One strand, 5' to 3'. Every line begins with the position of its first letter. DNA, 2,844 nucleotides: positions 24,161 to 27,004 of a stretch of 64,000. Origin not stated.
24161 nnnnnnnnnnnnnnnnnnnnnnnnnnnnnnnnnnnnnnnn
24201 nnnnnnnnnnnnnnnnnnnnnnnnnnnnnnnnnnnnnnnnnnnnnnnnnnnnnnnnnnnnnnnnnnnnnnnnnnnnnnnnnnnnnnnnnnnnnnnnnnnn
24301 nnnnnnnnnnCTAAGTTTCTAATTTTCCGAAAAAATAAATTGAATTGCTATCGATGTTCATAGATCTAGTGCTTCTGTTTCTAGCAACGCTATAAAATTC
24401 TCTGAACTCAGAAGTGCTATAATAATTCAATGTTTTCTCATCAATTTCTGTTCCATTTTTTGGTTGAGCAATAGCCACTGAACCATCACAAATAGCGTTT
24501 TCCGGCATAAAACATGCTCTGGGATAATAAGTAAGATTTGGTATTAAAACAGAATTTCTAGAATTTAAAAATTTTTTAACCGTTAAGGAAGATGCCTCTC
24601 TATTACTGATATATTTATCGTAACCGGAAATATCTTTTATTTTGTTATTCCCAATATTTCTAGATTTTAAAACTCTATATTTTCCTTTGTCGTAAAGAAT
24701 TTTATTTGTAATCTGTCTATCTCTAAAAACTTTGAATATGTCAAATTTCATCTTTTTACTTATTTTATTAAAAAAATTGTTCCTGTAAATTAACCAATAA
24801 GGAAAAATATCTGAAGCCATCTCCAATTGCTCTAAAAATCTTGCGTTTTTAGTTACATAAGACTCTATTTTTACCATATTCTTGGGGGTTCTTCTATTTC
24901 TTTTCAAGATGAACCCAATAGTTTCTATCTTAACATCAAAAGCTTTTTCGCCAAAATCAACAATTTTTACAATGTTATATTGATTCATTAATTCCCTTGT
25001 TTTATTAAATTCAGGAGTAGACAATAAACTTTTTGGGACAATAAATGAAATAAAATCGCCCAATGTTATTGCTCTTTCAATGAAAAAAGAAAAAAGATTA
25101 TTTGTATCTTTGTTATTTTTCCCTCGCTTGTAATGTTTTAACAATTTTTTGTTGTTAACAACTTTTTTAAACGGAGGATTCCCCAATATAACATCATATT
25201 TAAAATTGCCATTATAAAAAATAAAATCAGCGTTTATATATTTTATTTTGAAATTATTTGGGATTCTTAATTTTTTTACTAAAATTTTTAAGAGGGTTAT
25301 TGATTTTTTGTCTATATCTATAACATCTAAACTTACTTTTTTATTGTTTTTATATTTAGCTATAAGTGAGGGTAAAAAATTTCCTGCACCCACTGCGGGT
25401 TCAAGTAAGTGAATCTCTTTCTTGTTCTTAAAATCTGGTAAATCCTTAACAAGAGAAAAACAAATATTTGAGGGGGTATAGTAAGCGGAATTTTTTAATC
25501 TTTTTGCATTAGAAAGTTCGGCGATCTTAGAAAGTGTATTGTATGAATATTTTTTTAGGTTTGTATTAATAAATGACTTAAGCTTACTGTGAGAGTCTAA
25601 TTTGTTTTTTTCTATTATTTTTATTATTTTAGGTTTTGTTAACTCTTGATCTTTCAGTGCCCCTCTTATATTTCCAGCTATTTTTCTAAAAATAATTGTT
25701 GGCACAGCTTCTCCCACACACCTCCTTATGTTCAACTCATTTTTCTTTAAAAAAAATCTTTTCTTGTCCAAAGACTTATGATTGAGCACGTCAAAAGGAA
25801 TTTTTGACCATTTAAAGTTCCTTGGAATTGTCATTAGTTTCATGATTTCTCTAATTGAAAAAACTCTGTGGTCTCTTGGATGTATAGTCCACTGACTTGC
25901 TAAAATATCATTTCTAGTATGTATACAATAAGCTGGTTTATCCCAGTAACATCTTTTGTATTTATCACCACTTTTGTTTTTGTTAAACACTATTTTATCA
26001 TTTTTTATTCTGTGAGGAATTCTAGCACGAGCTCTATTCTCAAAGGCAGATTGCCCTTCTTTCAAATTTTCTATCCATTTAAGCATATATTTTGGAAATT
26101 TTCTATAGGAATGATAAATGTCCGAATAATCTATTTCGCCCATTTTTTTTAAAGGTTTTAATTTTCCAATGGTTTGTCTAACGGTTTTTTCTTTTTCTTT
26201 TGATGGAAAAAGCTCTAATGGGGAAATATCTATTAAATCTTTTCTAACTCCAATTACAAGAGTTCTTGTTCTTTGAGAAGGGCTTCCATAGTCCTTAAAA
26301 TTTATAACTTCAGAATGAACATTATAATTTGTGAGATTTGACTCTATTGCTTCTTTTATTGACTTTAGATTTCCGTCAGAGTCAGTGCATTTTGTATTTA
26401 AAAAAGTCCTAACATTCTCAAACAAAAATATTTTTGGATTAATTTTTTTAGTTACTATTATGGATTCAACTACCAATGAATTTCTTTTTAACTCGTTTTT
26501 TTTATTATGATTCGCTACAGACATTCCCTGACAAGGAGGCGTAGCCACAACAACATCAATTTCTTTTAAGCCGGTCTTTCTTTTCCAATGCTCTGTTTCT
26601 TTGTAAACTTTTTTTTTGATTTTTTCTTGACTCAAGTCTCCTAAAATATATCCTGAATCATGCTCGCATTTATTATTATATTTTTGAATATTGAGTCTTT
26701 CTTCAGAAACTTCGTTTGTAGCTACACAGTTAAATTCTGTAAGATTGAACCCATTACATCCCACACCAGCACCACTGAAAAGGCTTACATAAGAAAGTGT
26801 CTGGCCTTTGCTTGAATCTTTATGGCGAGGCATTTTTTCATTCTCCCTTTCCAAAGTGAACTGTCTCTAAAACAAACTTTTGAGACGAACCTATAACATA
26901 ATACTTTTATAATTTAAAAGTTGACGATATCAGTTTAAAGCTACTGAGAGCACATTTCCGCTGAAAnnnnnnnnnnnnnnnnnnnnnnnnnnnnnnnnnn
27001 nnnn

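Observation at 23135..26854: Restriction-modification pair with a single 847-aa methyltransferase that fuses a complete m5C MTase to an N6A/N4C MTase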

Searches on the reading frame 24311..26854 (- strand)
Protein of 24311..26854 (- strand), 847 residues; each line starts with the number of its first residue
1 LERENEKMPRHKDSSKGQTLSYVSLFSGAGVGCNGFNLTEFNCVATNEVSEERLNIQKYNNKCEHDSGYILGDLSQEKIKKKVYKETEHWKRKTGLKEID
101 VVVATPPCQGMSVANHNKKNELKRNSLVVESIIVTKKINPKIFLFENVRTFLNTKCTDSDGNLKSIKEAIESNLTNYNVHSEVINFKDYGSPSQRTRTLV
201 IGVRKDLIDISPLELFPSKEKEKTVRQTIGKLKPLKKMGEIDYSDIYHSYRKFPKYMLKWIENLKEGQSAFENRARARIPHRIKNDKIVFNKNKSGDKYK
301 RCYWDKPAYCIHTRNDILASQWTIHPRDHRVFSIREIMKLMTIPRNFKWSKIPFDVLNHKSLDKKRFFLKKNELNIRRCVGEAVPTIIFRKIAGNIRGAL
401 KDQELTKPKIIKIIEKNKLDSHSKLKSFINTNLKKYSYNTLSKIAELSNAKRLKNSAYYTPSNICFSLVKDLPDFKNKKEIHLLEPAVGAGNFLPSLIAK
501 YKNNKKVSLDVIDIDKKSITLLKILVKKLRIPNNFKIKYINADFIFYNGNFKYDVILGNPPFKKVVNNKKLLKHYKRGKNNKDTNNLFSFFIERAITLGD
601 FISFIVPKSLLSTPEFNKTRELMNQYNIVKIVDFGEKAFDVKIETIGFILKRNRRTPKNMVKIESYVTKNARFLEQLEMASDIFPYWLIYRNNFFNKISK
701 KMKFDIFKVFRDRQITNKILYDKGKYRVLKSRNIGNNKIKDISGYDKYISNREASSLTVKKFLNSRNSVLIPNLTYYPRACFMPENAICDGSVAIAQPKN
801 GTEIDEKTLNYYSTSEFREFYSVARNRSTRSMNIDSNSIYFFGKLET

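Call 3: search_protein_families(library=pfam, proteins=[window:24311-26854:-], max_evalue=0.01)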
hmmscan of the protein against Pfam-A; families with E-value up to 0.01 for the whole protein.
window:24311-26854:- (847 aa): 3 families
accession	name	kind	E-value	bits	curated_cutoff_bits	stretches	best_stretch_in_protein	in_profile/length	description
PF00145.23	DNA_methylase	-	2.1e-40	139.6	22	1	22-350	3-296/324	C-5 cytosine-specific DNA methylase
PF07669.17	Eco57I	-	5.2e-14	53.1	25.3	1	505-638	32-170/171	Eco57I restriction-modification methylase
PF05175.20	MTS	-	5.6e-05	23.3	23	1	489-567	39-113/170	Methyltransferase small domain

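Call 4: search_protein_families(library=ncbifam, proteins=[window:24311-26854:-], max_evalue=0.01)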
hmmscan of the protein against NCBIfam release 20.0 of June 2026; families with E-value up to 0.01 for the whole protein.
window:24311-26854:- (847 aa): 8 families
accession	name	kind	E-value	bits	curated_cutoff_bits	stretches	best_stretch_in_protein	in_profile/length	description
TIGR00675.1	dcm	superfamily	3.3e-30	105.9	100.65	1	23-350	2-303/329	DNA (cytosine-5-)-methyltransferase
NF033452.1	BREX_1_MTaseX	exception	1.5e-12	46.3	500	1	552-698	507-666/1210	BREX-1 system adenine-specific DNA-methyltransferase PglX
TIGR02987.1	met_A_Alw26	exception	5.6e-12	45.2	353.5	1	457-589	5-151/523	Alw26I/Eco31I/Esp3I family type II restriction adenine-specific DNA-methyltransferase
NF007772.0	PRK10458.1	subfamily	7.5e-10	37.9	710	1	6-207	75-290/472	DNA cytosine methylase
NF033455.1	BREX_6_MTaseX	exception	1.1e-06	26.5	900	1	551-646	553-651/1319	BREX-6 system adenine-specific DNA-methyltransferase PglX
TIGR03534.1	RF_mod_PrmC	equivalog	0.0012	18.3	199.1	1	467-568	75-172/253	peptide chain release factor N(5)-glutamine methyltransferase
TIGR03533.1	L3_gln_methyl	equivalog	0.0016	17.8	229.7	1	498-576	137-213/284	50S ribosomal protein L3 N(5)-glutamine methyltransferase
TIGR00537.1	hemK_rel_arch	hypoth_equivalog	0.0017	18.1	87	1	459-570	2-100/179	HemK2/MTQ2 family protein methyltransferase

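Call 6: search_solved_structures(query=window:24311-26854:-, max_evalue=0.01)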
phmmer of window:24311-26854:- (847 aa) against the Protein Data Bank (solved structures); distinct sequences matched with E-value up to 0.01: 41.
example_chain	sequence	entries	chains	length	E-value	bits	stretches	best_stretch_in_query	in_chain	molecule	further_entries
10mh_A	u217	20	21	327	1.5e-09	40.1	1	96-207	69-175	PROTEIN (CYTOSINE-SPECIFIC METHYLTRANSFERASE HHAI) | HaeIII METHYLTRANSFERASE | Modification methylase HhaI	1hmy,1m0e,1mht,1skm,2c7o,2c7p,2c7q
1fjx_A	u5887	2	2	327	1.5e-09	40.1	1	96-207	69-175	HHAI DNA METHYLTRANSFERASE | MODIFICATION METHYLASE HHAI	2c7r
1svu_A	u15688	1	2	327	1.5e-09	40.1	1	96-207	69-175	Modification methylase HhaI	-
2uyh_A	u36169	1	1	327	2.8e-09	39.2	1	96-207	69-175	MODIFICATION METHYLASE HHAI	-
1dct_A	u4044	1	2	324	3.1e-09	39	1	21-217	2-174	PROTEIN (MODIFICATION METHYLASE HAEIII)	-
2zcj_A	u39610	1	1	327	3.9e-09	38.7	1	96-207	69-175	Modification methylase HhaI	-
2i9k_A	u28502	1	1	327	6.2e-09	38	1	96-207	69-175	Modification methylase HhaI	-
2uz4_A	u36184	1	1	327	7.2e-09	37.8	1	96-207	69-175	MODIFICATION METHYLASE HHAI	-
2uyc_A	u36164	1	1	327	7.3e-09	37.8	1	96-207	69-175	MODIFICATION METHYLASE HHAI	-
2z6q_A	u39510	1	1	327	9.8e-09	37.4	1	96-207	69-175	Modification methylase HhaI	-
2z6u_A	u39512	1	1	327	1e-08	37.3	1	96-207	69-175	Modification methylase HhaI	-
2z6a_A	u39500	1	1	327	2.6e-08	35.9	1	96-207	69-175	Modification methylase HhaI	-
3ubt_Y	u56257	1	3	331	7.1e-08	34.5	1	21-217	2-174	Modification methylase HaeIII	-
8yf3_A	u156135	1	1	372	3.1e-07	32.4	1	20-347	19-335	Cytosine-specific methyltransferase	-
3g7u_A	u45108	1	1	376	3.6e-07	32.2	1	98-229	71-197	Cytosine-specific methyltransferase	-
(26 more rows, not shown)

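Call 7: search_protein_families(library=padloc, proteins=[window:24311-26854:-], max_evalue=0.01)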
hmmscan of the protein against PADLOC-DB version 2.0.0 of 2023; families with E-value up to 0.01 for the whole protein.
window:24311-26854:- (847 aa): 66 families (the best 25 are shown)
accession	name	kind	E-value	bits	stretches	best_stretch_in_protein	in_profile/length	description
PDLC03277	MTase_II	-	3.7e-229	761.1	1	18-845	5-819/823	Type II methyltransferase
PDLC03370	MTase_II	-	3.5e-130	432.5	1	20-399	5-382/387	Type II methyltransferase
PDLC03382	MTase_II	-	1.5e-92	309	1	410-844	7-442/445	Type II methyltransferase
PDLC03378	MTase_II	-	2.3e-57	192.8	1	20-405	3-335/344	Type II methyltransferase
PDLC03234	MTase_II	-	1.5e-46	157.4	1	20-406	5-372/375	Type II methyltransferase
PDLC03384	MTase_II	-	2.1e-42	143.3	1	20-394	4-373/377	Type II methyltransferase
PDLC00033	DruM2|DruM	-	1.3e-41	141.2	1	14-350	16-334/368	DNA cytosine methylase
PDLC03326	MTase_II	-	1.4e-37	127.9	1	22-350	7-346/412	Type II methyltransferase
PDLC03237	MTase_II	-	7.9e-35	118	1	19-217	793-983/1036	Type II methyltransferase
PDLC03272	MTase_II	-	8.6e-35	118.6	1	9-352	64-357/407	Type II methyltransferase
PDLC00030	DruM2|DruM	-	7.9e-25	85.8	1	19-351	5-333/380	DNA cytosine methylase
PDLC02649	DrmMII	-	8.4e-25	85.6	1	56-279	74-294/422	DrmMII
PDLC03355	MTase_II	-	1.3e-24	85.1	1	22-349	7-335/377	Type II methyltransferase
PDLC03381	MTase_II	-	1.7e-24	84.6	1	15-249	144-367/396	Type II methyltransferase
PDLC00026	DruM2|DruM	-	5.6e-24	83.3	1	19-349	4-287/336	DNA cytosine methylase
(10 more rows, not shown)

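Call 16: find_homologous_proteins(query=window:24314-26854:-, max_evalue=1e-20)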
Query window:24314-26854:- (847 aa): 5435 proteins with E <= 1e-20 among 8000 candidates; the best 120 are listed.
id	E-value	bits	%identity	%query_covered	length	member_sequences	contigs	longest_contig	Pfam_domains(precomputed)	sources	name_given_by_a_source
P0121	0.0e+0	1884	100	99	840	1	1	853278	PF00145.24,PF07669.18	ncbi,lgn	-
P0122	0.0e+0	1227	64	98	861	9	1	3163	PF00145.24,PF02384.23,PF07669.18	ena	-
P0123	0.0e+0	1224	64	98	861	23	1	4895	PF00145.24,PF07669.18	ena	-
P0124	0.0e+0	1213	64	98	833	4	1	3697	PF00145.24,PF07669.18,PF01170.25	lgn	-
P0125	0.0e+0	1199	63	100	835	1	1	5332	PF05175.21,PF00145.24,PF07669.18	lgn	-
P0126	0.0e+0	1190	63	97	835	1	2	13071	PF05175.21,PF00145.24,PF07669.18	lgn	-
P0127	0.0e+0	1186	63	97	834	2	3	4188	PF00145.24,PF07669.18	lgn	-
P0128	0.0e+0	1185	63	97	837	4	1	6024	PF05175.21,PF00145.24,PF07669.18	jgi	jgi:DNA (cytosine-5)-methyltransferase 1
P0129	0.0e+0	1177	63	97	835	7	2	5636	PF05175.21,PF00145.24,PF07669.18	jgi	jgi:DNA (cytosine-5)-methyltransferase 1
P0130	0.0e+0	1148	60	98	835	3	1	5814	PF05175.21,PF00145.24,PF07669.18,PF01170.25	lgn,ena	-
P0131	0.0e+0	1144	61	98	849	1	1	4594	PF05175.21,PF00145.24,PF07669.18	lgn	-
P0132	0.0e+0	1126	62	94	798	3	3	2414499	PF05175.21,PF00145.24,PF07669.18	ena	-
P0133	0.0e+0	1121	60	97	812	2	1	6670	PF05175.21,PF00145.24,PF07669.18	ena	-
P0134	0.0e+0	1112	59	98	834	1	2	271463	PF00145.24,PF07669.18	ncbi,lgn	-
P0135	0.0e+0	1100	60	98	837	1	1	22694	PF05175.21,PF00145.24,PF07669.18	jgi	jgi:DNA (cytosine-5)-methyltransferase 1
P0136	0.0e+0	1096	58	97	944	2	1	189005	PF00145.24,PF07669.18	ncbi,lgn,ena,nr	ncbi:MAG: DNA (cytosine-5-)-methyltransferase [Planctomycetes bacterium]|nr:DNA (cytosine-5-)-methyl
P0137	0.0e+0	1095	58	98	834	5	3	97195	PF05175.21,PF00145.24,PF07669.18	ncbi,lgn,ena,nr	ncbi:MAG: DNA cytosine methyltransferase [Planctomycetes bacterium]|nr:DNA cytosine methyltransferas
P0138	0.0e+0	1090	58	98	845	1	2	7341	PF00145.24,PF02384.23,PF07669.18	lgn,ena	-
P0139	0.0e+0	1086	58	98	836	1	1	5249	PF00145.24,PF07669.18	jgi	jgi:DNA (cytosine-5)-methyltransferase 1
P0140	0.0e+0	1086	58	97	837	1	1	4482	PF00145.24,PF07669.18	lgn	-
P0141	0.0e+0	1084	56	100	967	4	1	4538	PF00145.24,PF07669.18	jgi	-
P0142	0.0e+0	1083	57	98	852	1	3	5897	PF00145.24,PF07669.18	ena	-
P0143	0.0e+0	1083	57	99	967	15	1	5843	PF00145.24,PF07669.18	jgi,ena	-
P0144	0.0e+0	1070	57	97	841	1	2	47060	PF00145.24,PF02384.23,PF07669.18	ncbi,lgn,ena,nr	ncbi:MAG: DNA cytosine methyltransferase [Planctomycetes bacterium]|nr:DNA cytosine methyltransferas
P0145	0.0e+0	1065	57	98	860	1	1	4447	PF05175.21,PF00145.24,PF07669.18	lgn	-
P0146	0.0e+0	1059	57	97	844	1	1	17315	PF00145.24,PF07669.18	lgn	-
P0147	0.0e+0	1057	57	99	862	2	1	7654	PF00145.24,PF02384.23,PF07669.18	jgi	-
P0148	0.0e+0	1057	56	98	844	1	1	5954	PF00145.24,PF07669.18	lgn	-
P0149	0.0e+0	1055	57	98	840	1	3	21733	PF00145.24,PF02384.23,PF07669.18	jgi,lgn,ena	-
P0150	0.0e+0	1054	57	98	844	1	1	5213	PF00145.24,PF07669.18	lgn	-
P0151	0.0e+0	1054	58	98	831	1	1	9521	PF00145.24,PF07669.18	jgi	-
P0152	0.0e+0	1054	56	98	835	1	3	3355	PF05175.21,PF00145.24,PF07669.18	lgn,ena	-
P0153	0.0e+0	1054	57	97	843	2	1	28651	PF00145.24,PF07669.18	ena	-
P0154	0.0e+0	1053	55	98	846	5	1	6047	PF00145.24,PF02384.23,PF07669.18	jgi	jgi:DNA (cytosine-5)-methyltransferase 1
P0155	0.0e+0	1052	56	99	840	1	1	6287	PF00145.24,PF07669.18,PF01170.25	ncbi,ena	-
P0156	0.0e+0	1052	56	98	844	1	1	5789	PF00145.24,PF07669.18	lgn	-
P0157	0.0e+0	1052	55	99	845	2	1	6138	PF00145.24,PF02384.23,PF07669.18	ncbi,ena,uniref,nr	ncbi:MAG: restriction endonuclease [Candidatus Doudnabacteria bacterium CG10_big_fil_rev_8_21_14_0_1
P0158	0.0e+0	1050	56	98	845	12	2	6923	PF00145.24,PF02384.23,PF07669.18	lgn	-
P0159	0.0e+0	1050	57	98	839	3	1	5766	PF00145.24,PF02384.23,PF07669.18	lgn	-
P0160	0.0e+0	1049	57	98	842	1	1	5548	PF00145.24,PF07669.18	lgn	-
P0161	0.0e+0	1048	57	97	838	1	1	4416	PF00145.24,PF07669.18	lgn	-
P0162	0.0e+0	1045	56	98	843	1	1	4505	PF00145.24,PF02384.23,PF07669.18,PF09445.17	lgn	-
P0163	0.0e+0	1042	55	99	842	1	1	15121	PF00145.24,PF07669.18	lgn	-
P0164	0.0e+0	1042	56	98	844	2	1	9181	PF00145.24,PF07669.18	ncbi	-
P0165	0.0e+0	1041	55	98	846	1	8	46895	PF00145.24,PF07669.18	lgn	-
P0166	0.0e+0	1041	57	97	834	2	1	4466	PF00145.24,PF07669.18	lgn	-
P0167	0.0e+0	1040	57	98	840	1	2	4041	PF00145.24,PF07669.18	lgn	-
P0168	0.0e+0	1040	57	98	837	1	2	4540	PF00145.24,PF07669.18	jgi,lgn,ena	jgi:DNA (cytosine-5)-methyltransferase 1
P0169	0.0e+0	1039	54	98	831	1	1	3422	PF05175.21,PF00145.24,PF02384.23,PF07669.18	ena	-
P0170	0.0e+0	1038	56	100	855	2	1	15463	PF00145.24,PF07669.18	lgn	-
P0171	0.0e+0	1038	56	98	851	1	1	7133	PF00145.24,PF07669.18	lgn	-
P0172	0.0e+0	1037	56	97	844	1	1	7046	PF00145.24,PF07669.18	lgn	-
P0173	0.0e+0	1037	56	97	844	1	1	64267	PF00145.24,PF02384.23,PF07669.18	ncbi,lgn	-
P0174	0.0e+0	1037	57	98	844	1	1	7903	PF00145.24,PF07669.18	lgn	-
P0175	0.0e+0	1037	55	97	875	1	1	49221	PF00145.24,PF02384.23,PF07669.18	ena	-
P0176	0.0e+0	1037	57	97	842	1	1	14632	PF00145.24,PF07669.18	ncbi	-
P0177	0.0e+0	1036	56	97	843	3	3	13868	PF00145.24,PF02384.23,PF07669.18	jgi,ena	-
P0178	0.0e+0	1036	56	98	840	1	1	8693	PF00145.24,PF02384.23,PF07669.18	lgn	-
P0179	0.0e+0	1036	56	98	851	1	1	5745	PF00145.24,PF07669.18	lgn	-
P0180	0.0e+0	1035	56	97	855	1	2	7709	PF00145.24,PF02384.23,PF07669.18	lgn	-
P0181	0.0e+0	1035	55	98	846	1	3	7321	PF00145.24,PF07669.18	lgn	-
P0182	0.0e+0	1035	55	97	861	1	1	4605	PF00145.24,PF07669.18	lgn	-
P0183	0.0e+0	1035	56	97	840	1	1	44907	PF00145.24,PF02384.23,PF07669.18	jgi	jgi:DNA (cytosine-5)-methyltransferase 1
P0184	0.0e+0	1034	56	98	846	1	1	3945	PF00145.24,PF07669.18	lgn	-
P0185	0.0e+0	1034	55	98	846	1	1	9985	PF00145.24,PF07669.18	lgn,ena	-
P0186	0.0e+0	1034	56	97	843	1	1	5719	PF00145.24,PF07669.18,PF09445.17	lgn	-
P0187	0.0e+0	1033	56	97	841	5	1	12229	PF00145.24,PF02384.23,PF07669.18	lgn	-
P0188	0.0e+0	1033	53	98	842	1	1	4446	PF00145.24,PF02384.23,PF07669.18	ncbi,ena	-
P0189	0.0e+0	1033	56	98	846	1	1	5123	PF00145.24,PF07669.18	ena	-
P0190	0.0e+0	1032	58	98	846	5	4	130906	PF00145.24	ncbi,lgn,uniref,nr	ncbi:DNA cytosine methyltransferase [Aliarcobacter butzleri]|uniref:DNA cytosine methyltransferase n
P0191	0.0e+0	1032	57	98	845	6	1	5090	PF00145.24,PF07669.18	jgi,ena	-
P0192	0.0e+0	1032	56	98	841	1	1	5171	PF00145.24,PF07669.18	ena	-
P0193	0.0e+0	1032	57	98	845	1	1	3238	PF00145.24,PF07669.18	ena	-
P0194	0.0e+0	1031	54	99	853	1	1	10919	PF00145.24,PF02384.23,PF07669.18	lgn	-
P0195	0.0e+0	1031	56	98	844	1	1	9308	PF00145.24,PF07669.18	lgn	-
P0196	0.0e+0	1030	55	98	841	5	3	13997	PF00145.24,PF07669.18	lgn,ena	-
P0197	0.0e+0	1030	55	97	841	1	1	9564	PF00145.24,PF02384.23,PF07669.18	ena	-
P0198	0.0e+0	1030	57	98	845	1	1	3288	PF00145.24,PF07669.18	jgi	jgi:DNA (cytosine-5)-methyltransferase 1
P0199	0.0e+0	1030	58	98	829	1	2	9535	PF00145.24,PF07669.18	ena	-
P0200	0.0e+0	1029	57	96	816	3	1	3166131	PF05175.21,PF00145.24,PF07669.18,PF01170.25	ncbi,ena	-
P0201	0.0e+0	1029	57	97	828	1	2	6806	PF00145.24,PF07669.18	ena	-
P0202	0.0e+0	1029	56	97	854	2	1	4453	PF00145.24,PF02384.23,PF07669.18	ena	-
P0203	0.0e+0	1029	54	98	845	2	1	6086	PF00145.24,PF02384.23,PF07669.18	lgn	-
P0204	0.0e+0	1029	56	98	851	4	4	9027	PF00145.24,PF07669.18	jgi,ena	-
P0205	0.0e+0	1028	56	97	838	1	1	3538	PF00145.24,PF02384.23,PF07669.18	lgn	-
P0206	0.0e+0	1027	57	98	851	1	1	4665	PF00145.24,PF02384.23,PF07669.18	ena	-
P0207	0.0e+0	1027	56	97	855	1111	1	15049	PF05175.21,PF00145.24,PF02384.23,PF07669.18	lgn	-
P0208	0.0e+0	1027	56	98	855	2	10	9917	PF05175.21,PF00145.24,PF07669.18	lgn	-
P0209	0.0e+0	1027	58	98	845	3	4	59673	PF00145.24,PF07669.18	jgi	jgi:DNA (cytosine-5)-methyltransferase 1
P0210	0.0e+0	1027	57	97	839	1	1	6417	PF00145.24,PF07669.18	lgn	-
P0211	0.0e+0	1026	58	98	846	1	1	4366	PF00145.24,PF07669.18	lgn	-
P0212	0.0e+0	1026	56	98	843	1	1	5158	PF00145.24,PF07669.18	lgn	-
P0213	0.0e+0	1026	55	98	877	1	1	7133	PF00145.24,PF02384.23,PF07669.18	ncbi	-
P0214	0.0e+0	1026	55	99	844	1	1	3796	PF00145.24,PF02384.23,PF07669.18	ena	-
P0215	0.0e+0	1026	57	97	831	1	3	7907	PF00145.24,PF07669.18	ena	-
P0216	0.0e+0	1026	55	98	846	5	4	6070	PF00145.24,PF02384.23,PF07669.18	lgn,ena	-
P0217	0.0e+0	1026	56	97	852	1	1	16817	PF00145.24,PF07669.18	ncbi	-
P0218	0.0e+0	1026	56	98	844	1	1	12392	PF00145.24,PF02384.23,PF07669.18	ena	-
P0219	0.0e+0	1026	56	97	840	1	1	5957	PF00145.24,PF02384.23,PF07669.18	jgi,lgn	jgi:DNA (cytosine-5)-methyltransferase 1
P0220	0.0e+0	1026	55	98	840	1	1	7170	PF00145.24,PF02384.23,PF07669.18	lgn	-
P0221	0.0e+0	1025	56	100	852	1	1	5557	PF00145.24,PF07669.18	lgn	-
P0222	0.0e+0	1025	57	98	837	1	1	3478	PF00145.24,PF07669.18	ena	-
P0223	0.0e+0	1025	55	98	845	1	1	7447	PF00145.24,PF02384.23,PF07669.18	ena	-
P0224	0.0e+0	1025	55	97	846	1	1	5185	PF00145.24,PF07669.18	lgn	-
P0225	0.0e+0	1025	57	98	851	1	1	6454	PF00145.24,PF02384.23,PF07669.18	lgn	-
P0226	0.0e+0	1025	56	98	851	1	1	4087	PF05175.21,PF00145.24,PF02384.23,PF07669.18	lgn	-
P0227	0.0e+0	1025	57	98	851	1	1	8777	PF00145.24,PF02384.23,PF07669.18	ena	-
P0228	0.0e+0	1025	57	98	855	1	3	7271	PF00145.24,PF02384.23,PF07669.18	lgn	-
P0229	0.0e+0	1025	57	97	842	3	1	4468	PF00145.24,PF02384.23,PF07669.18,PF09445.17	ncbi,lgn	-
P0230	0.0e+0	1025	56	98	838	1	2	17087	PF05175.21,PF00145.24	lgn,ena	-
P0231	0.0e+0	1024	57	97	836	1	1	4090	PF00145.24,PF07669.18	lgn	-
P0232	0.0e+0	1024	56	97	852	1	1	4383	PF00145.24,PF07669.18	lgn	-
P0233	0.0e+0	1024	57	97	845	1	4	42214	PF00145.24,PF02384.23,PF07669.18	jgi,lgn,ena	-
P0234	0.0e+0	1024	56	97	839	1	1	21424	PF00145.24,PF02384.23,PF07669.18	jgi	jgi:DNA (cytosine-5)-methyltransferase 1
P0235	0.0e+0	1024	56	98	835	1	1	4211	PF00145.24,PF07669.18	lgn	-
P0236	0.0e+0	1024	56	98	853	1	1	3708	PF00145.24,PF02384.23,PF07669.18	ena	-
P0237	0.0e+0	1024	55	97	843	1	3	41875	PF00145.24,PF02384.23,PF07669.18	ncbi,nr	ncbi:MAG: DNA (cytosine-5-)-methyltransferase [Candidatus Pacebacteria bacterium]|nr:DNA (cytosine-5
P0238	0.0e+0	1023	57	98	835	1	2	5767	PF00145.24,PF07669.18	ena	-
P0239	0.0e+0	1023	56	100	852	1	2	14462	PF00145.24,PF07669.18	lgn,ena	-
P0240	0.0e+0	1023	56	97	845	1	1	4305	PF00145.24,PF02384.23,PF07669.18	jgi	-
